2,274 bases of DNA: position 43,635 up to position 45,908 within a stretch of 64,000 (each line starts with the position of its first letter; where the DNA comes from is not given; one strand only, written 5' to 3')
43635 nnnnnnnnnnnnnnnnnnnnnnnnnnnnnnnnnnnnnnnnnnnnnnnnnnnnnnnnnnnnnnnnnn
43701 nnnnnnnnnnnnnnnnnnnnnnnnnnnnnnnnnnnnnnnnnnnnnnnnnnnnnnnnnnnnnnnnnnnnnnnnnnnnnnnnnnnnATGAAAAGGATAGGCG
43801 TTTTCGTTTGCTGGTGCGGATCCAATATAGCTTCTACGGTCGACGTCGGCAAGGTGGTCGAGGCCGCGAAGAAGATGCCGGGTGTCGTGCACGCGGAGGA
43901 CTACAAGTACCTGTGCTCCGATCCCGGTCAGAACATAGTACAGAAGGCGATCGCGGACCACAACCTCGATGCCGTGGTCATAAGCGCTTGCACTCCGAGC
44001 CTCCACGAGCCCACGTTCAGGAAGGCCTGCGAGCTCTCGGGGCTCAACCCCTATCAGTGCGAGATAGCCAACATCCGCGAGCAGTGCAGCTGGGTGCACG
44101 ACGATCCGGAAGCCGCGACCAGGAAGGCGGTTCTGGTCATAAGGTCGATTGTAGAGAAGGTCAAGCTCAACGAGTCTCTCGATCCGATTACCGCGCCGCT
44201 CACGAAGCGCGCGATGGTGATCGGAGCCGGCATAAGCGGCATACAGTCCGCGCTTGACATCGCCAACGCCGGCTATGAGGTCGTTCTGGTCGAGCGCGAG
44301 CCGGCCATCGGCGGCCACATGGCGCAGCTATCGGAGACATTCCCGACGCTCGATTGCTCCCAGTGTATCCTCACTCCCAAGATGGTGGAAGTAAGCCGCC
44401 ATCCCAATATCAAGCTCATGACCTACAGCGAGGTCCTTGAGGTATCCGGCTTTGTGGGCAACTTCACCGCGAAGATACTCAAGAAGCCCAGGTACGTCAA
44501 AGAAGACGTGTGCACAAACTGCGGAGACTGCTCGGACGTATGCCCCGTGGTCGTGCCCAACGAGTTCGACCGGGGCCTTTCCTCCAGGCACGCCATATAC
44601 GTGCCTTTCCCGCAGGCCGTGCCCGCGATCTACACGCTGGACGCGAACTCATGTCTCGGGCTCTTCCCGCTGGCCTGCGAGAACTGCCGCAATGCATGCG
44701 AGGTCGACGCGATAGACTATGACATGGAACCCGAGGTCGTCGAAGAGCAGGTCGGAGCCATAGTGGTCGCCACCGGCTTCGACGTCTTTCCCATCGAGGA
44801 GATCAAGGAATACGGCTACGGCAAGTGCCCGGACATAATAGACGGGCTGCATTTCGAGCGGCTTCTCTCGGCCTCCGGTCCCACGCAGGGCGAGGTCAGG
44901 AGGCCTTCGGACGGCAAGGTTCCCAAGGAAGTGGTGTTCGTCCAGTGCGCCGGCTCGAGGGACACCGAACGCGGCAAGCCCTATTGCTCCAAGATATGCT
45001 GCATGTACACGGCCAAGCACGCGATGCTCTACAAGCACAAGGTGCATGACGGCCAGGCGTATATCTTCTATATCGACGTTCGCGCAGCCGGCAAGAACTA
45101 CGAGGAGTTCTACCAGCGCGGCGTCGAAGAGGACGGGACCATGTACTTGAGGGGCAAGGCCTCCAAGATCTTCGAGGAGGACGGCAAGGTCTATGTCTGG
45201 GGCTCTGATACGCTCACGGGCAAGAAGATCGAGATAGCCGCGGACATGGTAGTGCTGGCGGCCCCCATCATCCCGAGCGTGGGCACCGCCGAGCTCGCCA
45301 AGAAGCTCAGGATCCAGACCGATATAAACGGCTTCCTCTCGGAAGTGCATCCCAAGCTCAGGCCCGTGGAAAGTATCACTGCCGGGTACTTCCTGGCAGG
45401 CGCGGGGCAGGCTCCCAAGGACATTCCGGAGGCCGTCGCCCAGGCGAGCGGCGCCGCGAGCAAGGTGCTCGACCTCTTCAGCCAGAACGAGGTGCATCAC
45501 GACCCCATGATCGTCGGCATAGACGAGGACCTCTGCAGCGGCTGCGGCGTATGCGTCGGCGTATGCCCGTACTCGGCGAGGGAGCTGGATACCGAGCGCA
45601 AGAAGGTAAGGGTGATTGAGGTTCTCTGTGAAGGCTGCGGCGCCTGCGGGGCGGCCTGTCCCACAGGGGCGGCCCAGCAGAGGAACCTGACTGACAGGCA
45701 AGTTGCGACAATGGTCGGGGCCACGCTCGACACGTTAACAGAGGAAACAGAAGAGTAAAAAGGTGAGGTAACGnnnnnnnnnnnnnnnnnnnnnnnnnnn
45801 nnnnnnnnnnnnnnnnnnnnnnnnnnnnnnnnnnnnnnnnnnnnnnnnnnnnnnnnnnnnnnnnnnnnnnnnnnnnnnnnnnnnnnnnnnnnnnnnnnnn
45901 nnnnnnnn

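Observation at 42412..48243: hdrC-hdrB-hdrA fused in one operon with soluble SdhB/SdhA-like subunits (Tfr-like, possibly bifurcating fumarate-type reductase)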

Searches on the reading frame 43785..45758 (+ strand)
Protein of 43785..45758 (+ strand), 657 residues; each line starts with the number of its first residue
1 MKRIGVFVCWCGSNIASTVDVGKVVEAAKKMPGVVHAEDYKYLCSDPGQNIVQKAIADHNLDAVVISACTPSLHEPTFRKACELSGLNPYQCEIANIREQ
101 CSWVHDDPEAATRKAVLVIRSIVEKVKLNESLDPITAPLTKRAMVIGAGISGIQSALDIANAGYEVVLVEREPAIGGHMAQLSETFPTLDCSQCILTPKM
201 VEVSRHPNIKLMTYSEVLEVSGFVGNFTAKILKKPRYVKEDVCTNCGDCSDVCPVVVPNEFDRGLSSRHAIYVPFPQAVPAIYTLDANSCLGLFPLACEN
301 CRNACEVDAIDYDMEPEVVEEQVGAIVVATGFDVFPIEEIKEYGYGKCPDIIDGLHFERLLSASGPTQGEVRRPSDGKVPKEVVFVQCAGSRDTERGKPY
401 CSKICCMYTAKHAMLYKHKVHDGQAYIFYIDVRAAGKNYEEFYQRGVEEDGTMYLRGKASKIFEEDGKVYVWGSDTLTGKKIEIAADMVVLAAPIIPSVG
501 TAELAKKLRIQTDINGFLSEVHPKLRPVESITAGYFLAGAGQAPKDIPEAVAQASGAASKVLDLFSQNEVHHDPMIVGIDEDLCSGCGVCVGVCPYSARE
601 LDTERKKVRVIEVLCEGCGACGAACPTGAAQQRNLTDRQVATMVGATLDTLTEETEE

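Call 3: search_protein_families(library=pfam, proteins=[window:43785-45758:+], max_evalue=0.01)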
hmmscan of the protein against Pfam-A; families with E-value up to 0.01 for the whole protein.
window:43785-45758:+ (657 aa): 22 families
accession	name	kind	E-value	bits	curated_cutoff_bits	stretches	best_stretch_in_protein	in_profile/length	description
PF00037.32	Fer4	-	5.7e-16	58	21.1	3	579-599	3-23/24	4Fe-4S binding domain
PF13237.11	Fer4_10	-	1.2e-15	57.6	25.5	2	577-626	2-53/53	4Fe-4S dicluster domain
PF12838.12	Fer4_7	-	7.2e-15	55.6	27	2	584-629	2-52/52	4Fe-4S dicluster domain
PF13484.11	Fer4_16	-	7.5e-11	43.1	30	0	615-636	2-24/66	4Fe-4S double cluster binding domain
PF14697.11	Fer4_21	-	1e-09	38.8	35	1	579-627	3-53/59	4Fe-4S dicluster domain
PF07992.20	Pyr_redox_2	-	8.9e-09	35.6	26.1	1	119-176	127-178/291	Pyridine nucleotide-disulphide oxidoreductase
PF12797.12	Fer4_2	-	1.2e-08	34.8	24.5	2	578-596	4-22/22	4Fe-4S binding domain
PF13450.12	NAD_binding_8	-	1.2e-06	29.1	21.9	1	145-182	1-38/68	NAD(P)-binding Rossmann-like domain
PF12831.13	FAD_oxidored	-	1.2e-06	28.6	27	1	144-180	3-39/416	FAD dependent oxidoreductase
PF01266.30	DAO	-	2.7e-06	27.6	27.9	1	144-177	3-36/353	FAD dependent oxidoreductase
PF13187.11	Fer4_9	-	3.4e-06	27.4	27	1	584-629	2-51/52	4Fe-4S dicluster domain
PF12837.12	Fer4_6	-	1.6e-05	25.1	25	1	576-598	1-23/24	4Fe-4S binding domain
PF00890.30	FAD_binding_2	-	7.8e-05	22.5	20.4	1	144-180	3-39/414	FAD binding domain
PF01134.28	GIDA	-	0.00031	20.4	22.1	1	144-195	3-44/391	Glucose inhibited division protein A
PF25160.1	LdpA_Fe-S-bd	-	0.00042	20.5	27.6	0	578-597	22-41/49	LdpA Fe-S cluster-binding domain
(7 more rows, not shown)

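Call 4: search_protein_families(library=ncbifam, proteins=[window:43785-45758:+], max_evalue=0.01)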
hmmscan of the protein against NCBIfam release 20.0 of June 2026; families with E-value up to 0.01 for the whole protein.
window:43785-45758:+ (657 aa): 116 families (the best 25 are shown)
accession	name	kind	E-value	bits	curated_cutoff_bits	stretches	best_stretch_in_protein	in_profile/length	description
NF040770.1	hetero_SS_HdrA2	exception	6.9e-251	834.6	1100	1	3-650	1-643/777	CoB-CoM heterodisulfide reductase HdrA2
NF041778.1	hetero_SS_HdrA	equivalog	2.5e-187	624.2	1400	1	2-645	6-648/771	ferredoxin:CoB-CoM heterodisulfide reductase subunit HdrA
NF041891.1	hdrA_Methbact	equivalog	1.3e-179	599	1300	1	3-649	2-637/762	ferredoxin:CoB-CoM heterodisulfide reductase subunit HdrA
TIGR01944.1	rnfB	subfamily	4.2e-11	42.7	68.7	1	562-638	93-168/190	RnfABCDGE type electron transport complex subunit B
NF038196.1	ferrodoxin_EFR1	subfamily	1.4e-10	41.6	75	1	565-636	170-235/242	EFR1 family ferrodoxin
NF005504.0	PRK07118.1-3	equivalog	3.9e-10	39.6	437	2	584-639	142-197/293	Fe-S cluster domain-containing protein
NF058577.1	FdxA_fam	equivalog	5.5e-10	39.3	65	2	237-255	32-50/52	4Fe-4S ferredoxin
NF040864.1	HgcB_ferredoxin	equivalog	1.6e-09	37.5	99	1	579-631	11-62/93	mercury methylation ferredoxin HgcB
TIGR02700.1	flavo_MJ0208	hypoth_equivalog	2.6e-09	36.7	251.35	1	548-633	112-197/234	dihydromethanopterin reductase (acceptor)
NF045637.1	carotdesatCrtDProt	equivalog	6.9e-09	34.7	580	1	144-200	2-58/485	1-hydroxycarotenoid 3,4-desaturase CrtD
NF043039.1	HgcAB_like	equivalog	1.1e-08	35.1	285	1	572-629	290-348/350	HgcAB-like fusion protein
NF007382.0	PRK09898.1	equivalog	1.1e-08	34.8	213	1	576-631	148-199/208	ferredoxin-like protein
TIGR03294.1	FrhG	equivalog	1.3e-08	34.9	245.5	1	569-629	161-219/228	coenzyme F420 hydrogenase subunit gamma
NF010369.0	PRK13795.1-4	equivalog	1.5e-08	33.3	1086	1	584-627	578-621/633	hypothetical protein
NF003475.0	PRK05113.1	equivalog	2.9e-08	33.8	203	1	566-635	97-165/190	electron transport complex subunit RsxB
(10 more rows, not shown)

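Call 67: search_solved_structures(query=window:43785-45758:+, max_evalue=1e-20, show_alignments=1)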
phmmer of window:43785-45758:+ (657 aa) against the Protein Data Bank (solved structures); distinct sequences matched with E-value up to 1e-20: 6.
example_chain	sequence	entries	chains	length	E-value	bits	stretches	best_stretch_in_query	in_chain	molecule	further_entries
5odc_A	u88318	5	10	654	1.2e-213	714.5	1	3-639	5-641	Heterodisulfide reductase, subunit A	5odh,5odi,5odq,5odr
8rvu_a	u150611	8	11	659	2.6e-211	706.8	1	3-649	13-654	H(2):CoB-CoM heterodisulfide,ferredoxin reductase subunit A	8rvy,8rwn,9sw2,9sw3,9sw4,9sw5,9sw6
8rvv_A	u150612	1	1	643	4.2e-211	706.1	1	3-648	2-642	H(2):CoB-CoM heterodisulfide,ferredoxin reductase subunit A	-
7bkb_A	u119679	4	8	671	8.5e-200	668.7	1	3-646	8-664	CoB--CoM heterodisulfide reductase iron-sulfur subunit A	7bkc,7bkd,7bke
9sfi_A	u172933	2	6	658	1.5e-195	654.6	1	3-649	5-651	CoB--CoM heterodisulfide reductase iron-sulfur subunit A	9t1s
6tjr_A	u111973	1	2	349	7e-39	137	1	325-564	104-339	Fumarate reductase/succinate dehydrogenase flavoprotein domain protein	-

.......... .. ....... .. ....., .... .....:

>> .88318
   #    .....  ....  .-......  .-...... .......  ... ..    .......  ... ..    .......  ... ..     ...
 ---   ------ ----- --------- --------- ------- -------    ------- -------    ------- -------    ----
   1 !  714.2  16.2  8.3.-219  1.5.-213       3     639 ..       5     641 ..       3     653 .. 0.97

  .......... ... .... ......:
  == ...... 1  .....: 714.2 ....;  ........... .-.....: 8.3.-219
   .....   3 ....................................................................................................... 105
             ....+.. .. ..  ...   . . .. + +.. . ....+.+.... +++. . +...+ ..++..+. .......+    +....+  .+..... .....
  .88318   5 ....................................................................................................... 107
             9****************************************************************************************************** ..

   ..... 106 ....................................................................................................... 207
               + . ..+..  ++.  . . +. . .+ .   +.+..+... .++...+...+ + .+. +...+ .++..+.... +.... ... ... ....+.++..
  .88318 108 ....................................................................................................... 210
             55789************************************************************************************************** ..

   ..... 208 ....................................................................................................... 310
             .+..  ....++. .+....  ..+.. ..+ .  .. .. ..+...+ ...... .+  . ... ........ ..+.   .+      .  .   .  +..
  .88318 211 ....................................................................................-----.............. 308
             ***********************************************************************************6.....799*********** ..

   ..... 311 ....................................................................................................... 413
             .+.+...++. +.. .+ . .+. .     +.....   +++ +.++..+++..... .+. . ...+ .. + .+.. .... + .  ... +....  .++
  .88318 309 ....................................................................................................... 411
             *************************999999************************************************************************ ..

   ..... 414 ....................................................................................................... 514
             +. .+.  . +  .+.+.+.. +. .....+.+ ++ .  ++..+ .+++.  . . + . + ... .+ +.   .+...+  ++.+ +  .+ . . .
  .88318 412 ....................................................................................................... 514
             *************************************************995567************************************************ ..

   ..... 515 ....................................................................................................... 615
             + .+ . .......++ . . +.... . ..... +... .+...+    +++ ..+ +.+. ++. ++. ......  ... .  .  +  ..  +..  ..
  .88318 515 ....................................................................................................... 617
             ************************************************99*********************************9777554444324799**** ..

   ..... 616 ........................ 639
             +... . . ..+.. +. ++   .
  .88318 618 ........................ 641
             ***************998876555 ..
